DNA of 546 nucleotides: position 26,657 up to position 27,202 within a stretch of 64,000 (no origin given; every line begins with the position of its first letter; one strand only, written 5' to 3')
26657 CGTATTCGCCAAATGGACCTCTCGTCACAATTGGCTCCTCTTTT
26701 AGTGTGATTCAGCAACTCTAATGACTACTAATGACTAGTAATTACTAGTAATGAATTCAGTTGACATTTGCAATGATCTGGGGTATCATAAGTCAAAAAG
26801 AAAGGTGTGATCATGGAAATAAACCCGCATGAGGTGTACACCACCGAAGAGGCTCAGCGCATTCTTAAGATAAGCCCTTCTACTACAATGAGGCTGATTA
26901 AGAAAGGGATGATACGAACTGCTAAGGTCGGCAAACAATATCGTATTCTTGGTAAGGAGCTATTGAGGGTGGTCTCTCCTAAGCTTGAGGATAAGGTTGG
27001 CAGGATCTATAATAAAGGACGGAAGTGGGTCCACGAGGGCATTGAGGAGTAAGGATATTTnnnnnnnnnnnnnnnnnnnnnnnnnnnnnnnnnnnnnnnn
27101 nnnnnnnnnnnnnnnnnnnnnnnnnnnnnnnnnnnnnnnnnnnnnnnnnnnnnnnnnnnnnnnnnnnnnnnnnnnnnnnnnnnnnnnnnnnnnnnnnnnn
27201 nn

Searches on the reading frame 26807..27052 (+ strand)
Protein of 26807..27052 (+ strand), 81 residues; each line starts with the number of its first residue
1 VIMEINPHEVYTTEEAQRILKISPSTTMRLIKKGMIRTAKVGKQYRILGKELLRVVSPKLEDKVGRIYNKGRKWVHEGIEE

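Call 69: search_protein_families(library=pfam, proteins=[window:26807-27052:+], max_evalue=0.5)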
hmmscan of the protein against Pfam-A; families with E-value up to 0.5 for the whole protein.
window:26807-27052:+ (81 aa): 3 families
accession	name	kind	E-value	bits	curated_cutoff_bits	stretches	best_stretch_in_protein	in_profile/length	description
PF12728.13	HTH_17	-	2.8e-12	47.2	27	1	10-54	1-45/51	Helix-turn-helix domain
PF12964.13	DUF3853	-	0.12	13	22.1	1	6-40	42-76/97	Protein of unknown function (DUF3853)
PF11720.13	Inhibitor_I78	-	0.17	12.4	23.6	1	11-38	14-41/65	Peptidase inhibitor I78 family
